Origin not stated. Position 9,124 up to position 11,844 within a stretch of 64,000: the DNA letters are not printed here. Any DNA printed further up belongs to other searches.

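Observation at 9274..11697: AT-rich SIR2-STAND NTPase (Avs5-like architecture) immediately downstream of the CDI module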

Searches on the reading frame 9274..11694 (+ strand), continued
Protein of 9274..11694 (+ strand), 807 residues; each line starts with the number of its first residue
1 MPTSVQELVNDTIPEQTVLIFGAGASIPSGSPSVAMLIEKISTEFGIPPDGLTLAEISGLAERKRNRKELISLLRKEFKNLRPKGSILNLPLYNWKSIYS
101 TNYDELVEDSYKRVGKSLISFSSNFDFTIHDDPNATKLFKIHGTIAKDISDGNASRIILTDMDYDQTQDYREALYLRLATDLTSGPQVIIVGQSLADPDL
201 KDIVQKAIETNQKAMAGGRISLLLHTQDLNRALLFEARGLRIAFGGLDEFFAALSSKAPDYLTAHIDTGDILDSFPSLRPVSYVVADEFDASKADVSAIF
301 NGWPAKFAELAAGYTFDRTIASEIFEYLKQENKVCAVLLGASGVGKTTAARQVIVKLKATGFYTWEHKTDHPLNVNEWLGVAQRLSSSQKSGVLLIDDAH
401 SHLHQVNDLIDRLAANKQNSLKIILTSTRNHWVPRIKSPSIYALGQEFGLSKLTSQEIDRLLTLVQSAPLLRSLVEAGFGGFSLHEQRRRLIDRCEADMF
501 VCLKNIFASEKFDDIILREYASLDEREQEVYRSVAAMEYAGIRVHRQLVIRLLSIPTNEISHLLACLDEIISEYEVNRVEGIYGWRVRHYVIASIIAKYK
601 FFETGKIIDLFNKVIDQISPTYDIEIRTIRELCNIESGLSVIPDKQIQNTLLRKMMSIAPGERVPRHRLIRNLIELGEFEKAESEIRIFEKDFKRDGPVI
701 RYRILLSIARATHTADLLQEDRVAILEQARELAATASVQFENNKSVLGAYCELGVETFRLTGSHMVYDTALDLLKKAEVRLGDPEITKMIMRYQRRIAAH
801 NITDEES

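Call 48: get_annotated_region(hit=H2, flank=8000)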
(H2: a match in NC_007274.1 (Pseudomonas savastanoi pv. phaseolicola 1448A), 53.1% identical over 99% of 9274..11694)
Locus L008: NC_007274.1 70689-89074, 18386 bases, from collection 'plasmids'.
description: Pseudomonas savastanoi pv. phaseolicola 1448A plasmid large, complete sequence
organism: Pseudomonas savastanoi pv. phaseolicola 1448A (NCBI taxid 264730)
taxonomy: Bacteria; Pseudomonadota; Gammaproteobacteria; Pseudomonadales; Pseudomonadaceae; Pseudomonas; Pseudomonas savastanoi; Pseudomonas savastanoi pv. phaseolicola 1448A
host: -; source: -; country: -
typing (MOB-suite, as given by PLSDB): conjugative; replicon rep_cluster_283; relaxase MOBP; mating-pair formation MPF_T
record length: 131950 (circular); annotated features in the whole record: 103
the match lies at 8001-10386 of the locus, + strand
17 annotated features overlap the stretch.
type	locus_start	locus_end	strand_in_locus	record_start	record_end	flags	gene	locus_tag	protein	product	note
CDS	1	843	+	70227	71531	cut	-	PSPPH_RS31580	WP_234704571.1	transposase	GO:0006313 - DNA transposition [Evidence IEA]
CDS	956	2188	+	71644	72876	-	-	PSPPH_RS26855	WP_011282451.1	IS91-like element IS801 family transposase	GO:0006313 - DNA transposition [Evidence IEA]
CDS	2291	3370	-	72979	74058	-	-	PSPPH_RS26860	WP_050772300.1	IS110-like element ISPsy16 family transposase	GO:0006313 - DNA transposition [Evidence IEA]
CDS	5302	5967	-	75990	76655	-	xopO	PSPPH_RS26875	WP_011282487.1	XopO/AvrRps4 family type III secretion system effector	GO:0030254 - protein secretion by the type III secretion system [Evidence IEA]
CDS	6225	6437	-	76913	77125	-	-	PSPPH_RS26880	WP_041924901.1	hypothetical protein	-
CDS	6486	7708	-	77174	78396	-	-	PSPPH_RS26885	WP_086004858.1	IS3 family transposase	-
CDS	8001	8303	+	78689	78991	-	-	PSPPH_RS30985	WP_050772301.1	hypothetical protein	-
CDS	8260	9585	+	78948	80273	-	-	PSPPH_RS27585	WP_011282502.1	SIR2 family protein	-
CDS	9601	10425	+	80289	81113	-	-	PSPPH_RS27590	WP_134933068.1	hypothetical protein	-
CDS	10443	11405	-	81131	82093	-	-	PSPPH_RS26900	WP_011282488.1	tyrosine-type recombinase/integrase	GO:0015074 - DNA integration [Evidence IEA]; GO:0006310 - DNA recombination [Evidence IEA]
CDS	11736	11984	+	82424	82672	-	-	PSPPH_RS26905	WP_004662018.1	type II toxin-antitoxin system prevent-host-death family antitoxin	GO:0008219 - cell death [Evidence IEA]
CDS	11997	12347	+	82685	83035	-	-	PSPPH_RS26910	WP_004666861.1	type II toxin-antitoxin system RelE/ParE family toxin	GO:0030541 - plasmid partitioning [Evidence IEA]; GO:0051290 - protein heterotetramerization [Evidence IEA]; GO:0009432 ...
CDS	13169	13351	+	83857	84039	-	-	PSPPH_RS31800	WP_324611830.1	hypothetical protein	-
CDS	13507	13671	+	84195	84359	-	-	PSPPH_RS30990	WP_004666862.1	hypothetical protein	-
CDS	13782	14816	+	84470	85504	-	-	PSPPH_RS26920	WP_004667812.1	IS110-like element ISPsy16 family transposase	GO:0006313 - DNA transposition [Evidence IEA]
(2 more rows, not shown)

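Call 52: search_protein_representatives(alignment_id=A1)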
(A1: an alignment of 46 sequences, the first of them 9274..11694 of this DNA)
Query: 46 sequences, 813 profile positions. Proteins with E-value up to 0.001 (for the whole library): 6585; up to 1e-10: 2165; up to 1e-30: 456. The best 150 are listed.
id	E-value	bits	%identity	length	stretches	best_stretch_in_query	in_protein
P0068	0.0e+00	1403.1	-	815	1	1-811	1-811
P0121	0.0e+00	1047.4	-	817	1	1-802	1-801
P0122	0.0e+00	1016.5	-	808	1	1-804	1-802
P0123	3.4e-286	968.0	-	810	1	4-802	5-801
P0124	7.0e-283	957.1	-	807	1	1-796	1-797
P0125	1.3e-282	956.2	-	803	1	1-795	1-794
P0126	1.8e-276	935.9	-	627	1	185-802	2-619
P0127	1.4e-273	926.3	-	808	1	1-798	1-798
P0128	4.2e-272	921.5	-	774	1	36-795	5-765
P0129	7.8e-270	913.9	-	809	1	1-800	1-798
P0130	2.7e-267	905.5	-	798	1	1-796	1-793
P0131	9.1e-261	884.0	-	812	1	5-800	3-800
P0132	3.3e-243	825.9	-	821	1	2-802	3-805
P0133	2.4e-241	819.7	-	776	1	49-798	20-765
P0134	2.8e-239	812.9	-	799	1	3-795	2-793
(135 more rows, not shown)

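Call 53: search_solved_structures(query=A1, max_evalue=1, show_alignments=0)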
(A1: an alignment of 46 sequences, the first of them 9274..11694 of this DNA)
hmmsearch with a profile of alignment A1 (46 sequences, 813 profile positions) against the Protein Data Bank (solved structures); distinct sequences matched with E-value up to 1: 19.
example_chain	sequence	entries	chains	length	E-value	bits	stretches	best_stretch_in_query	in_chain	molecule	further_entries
8zsf_D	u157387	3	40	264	4.9e-17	64.5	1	6-210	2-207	Sir2 family NAD-dependent protein deacetylase | KomC, SIR2 domain protein, NADase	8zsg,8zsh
9v0g_E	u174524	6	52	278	5.2e-17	64.4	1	10-217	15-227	NAD-dependent protein deacetylase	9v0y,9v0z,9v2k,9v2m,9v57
9xvc_H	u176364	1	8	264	1.2e-15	59.9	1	6-210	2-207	KomC(H146N), a SIR2-domain NADase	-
8zsi_E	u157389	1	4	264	1.7e-15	59.4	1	6-210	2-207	Sir2 family NAD-dependent protein deacetylase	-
9jap_A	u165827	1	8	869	7.9e-15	57.2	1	63-536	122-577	SIR2-like domain-containing protein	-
9v12_i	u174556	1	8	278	2.5e-14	55.6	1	10-217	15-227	NAD-dependent protein deacetylase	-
7uxt_B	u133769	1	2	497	2.1e-13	52.5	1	5-232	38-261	USG protein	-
6lhx_A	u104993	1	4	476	5e-11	44.6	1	5-212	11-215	ThsA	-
8bto_A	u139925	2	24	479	5.9e-10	41.1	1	5-212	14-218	NAD(+) hydrolase ThsA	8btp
8wc0_A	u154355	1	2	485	1.2e-09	40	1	5-206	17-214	NAD(+) hydrolase ThsA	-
8w9l_A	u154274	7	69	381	0.00016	23.1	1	97-215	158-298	SIR2-like domain-containing protein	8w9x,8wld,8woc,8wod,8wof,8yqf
8jkz_A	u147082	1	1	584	0.014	16.7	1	66-144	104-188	Sir2 superfamily protein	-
8jl0_A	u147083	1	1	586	0.014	16.7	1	66-144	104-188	Sir2 superfamily protein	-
8in8_B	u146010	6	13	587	0.014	16.7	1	66-144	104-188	Sir2 superfamily protein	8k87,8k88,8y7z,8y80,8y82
7ch8_I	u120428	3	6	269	0.1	13.8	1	307-397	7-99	Probable ATP-binding component of ABC transporter | Probable ATP-binding component of ABC transporter,P.aeruginosa Mla F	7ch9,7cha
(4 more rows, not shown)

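Call 54: search_solved_structures(query=A1, max_evalue=1e-14, show_alignments=5)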
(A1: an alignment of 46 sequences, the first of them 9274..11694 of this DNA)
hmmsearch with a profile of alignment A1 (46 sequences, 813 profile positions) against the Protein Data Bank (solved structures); distinct sequences matched with E-value up to 1e-14: 5.
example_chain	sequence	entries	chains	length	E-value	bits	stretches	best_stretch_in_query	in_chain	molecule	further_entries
8zsf_D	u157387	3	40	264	4.9e-17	64.5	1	6-210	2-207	Sir2 family NAD-dependent protein deacetylase | KomC, SIR2 domain protein, NADase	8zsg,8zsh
9v0g_E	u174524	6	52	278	5.2e-17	64.4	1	10-217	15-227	NAD-dependent protein deacetylase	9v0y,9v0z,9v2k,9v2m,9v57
9xvc_H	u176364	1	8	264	1.2e-15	59.9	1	6-210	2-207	KomC(H146N), a SIR2-domain NADase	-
8zsi_E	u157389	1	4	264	1.7e-15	59.4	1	6-210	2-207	Sir2 family NAD-dependent protein deacetylase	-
9jap_A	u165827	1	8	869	7.9e-15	57.2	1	63-536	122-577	SIR2-like domain-containing protein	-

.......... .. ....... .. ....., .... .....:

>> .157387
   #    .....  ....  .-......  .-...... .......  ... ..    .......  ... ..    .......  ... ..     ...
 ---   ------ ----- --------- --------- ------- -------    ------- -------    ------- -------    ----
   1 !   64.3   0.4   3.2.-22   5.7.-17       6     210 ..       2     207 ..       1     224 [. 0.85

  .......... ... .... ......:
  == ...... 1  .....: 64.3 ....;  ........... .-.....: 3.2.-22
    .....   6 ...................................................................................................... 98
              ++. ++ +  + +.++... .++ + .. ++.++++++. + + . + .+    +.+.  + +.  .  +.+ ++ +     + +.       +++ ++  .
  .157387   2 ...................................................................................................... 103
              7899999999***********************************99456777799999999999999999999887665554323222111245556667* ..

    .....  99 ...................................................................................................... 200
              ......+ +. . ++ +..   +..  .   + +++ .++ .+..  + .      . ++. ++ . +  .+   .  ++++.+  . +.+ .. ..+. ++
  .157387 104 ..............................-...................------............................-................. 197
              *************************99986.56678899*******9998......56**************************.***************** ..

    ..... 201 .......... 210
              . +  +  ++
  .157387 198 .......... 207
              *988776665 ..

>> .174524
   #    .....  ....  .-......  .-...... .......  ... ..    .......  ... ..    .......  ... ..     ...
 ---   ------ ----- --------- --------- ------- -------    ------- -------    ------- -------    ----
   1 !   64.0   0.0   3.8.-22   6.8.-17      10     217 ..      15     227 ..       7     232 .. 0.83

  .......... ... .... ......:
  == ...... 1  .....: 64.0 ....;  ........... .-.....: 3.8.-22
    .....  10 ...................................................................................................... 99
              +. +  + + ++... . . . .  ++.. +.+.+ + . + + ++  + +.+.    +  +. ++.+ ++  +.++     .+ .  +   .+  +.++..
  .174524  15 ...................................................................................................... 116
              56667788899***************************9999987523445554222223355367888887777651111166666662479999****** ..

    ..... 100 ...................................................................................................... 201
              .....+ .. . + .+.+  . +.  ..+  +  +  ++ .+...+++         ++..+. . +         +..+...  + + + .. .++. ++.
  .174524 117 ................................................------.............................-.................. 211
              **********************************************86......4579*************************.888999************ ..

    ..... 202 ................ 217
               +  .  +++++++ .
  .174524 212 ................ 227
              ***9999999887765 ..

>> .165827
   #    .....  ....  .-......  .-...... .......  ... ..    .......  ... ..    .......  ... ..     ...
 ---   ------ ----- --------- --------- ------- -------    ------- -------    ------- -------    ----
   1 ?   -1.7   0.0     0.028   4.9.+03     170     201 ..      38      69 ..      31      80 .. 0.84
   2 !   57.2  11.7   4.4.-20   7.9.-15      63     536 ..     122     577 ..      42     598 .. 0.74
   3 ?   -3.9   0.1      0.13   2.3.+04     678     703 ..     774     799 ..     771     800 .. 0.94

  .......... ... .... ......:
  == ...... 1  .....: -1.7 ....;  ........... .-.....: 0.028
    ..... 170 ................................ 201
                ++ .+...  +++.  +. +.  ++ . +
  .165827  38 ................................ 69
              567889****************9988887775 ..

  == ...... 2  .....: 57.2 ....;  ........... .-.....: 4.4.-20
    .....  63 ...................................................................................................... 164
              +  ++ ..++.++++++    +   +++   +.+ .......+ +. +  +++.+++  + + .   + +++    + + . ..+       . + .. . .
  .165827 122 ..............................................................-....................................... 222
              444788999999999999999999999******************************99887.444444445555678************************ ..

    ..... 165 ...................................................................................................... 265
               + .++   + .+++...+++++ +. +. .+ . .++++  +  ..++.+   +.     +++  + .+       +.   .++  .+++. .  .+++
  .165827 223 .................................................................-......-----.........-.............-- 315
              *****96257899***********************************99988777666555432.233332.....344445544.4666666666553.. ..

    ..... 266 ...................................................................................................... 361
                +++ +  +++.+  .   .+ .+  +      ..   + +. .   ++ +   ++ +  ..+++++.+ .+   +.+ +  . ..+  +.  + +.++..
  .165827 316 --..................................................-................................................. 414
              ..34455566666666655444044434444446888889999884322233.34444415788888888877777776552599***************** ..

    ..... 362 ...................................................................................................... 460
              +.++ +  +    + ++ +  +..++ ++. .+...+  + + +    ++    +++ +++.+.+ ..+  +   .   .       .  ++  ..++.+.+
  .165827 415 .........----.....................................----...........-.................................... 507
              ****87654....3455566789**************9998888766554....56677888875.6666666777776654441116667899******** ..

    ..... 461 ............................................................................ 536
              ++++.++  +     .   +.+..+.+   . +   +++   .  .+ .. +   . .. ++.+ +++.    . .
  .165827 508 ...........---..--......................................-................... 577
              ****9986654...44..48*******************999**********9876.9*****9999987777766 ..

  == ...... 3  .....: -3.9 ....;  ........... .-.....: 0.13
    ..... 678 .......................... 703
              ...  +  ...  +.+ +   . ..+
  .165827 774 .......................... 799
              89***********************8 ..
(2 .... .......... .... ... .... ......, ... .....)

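Call 59: search_dna_similar(query=window:9274-11694:+, collection=phages, mode=protein, max_rows=15, max_evalue=0.001)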
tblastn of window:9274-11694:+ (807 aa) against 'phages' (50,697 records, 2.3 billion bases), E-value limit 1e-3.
No match.

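Call 69: find_encoding_contigs(protein=P0066, flank=8000, max_places=2)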
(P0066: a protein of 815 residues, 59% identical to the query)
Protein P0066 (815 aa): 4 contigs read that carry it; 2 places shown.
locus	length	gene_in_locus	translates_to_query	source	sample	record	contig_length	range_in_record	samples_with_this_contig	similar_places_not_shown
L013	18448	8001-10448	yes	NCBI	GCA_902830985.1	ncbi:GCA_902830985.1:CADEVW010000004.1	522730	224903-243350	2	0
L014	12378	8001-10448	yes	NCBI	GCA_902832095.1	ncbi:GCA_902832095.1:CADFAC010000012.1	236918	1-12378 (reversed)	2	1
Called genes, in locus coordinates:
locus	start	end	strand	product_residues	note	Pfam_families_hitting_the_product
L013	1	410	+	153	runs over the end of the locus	-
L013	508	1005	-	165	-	PF13671:AAA_33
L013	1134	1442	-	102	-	-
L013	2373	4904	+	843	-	PF13191:AAA_16 (faint)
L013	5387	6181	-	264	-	PF18735:HEPN_RiboL-PSP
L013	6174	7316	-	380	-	PF03235:GmrSD_N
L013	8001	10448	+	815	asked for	PF13289:SIR2_2, PF25199:nSTAND_NTPase5, PF13173:AAA_14 (faint)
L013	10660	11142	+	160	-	PF10908:Tlde1_dom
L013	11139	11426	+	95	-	-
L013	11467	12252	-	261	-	PF02086:MethyltransfD12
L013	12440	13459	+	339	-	PF01548:DEDD_Tnp_IS110, PF02371:Transposase_20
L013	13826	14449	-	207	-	-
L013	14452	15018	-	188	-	PF05838:Glyco_hydro_108, PF09374:PG_binding_3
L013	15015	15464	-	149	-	-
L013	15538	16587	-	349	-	PF05954:Phage_GPD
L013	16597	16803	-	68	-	PF05489:Phage_tail_X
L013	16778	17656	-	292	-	PF06995:Phage_P2_GpU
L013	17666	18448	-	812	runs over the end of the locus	PF10145:PhageMin_Tail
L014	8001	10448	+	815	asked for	PF13289:SIR2_2, PF25199:nSTAND_NTPase5, PF13173:AAA_14 (faint)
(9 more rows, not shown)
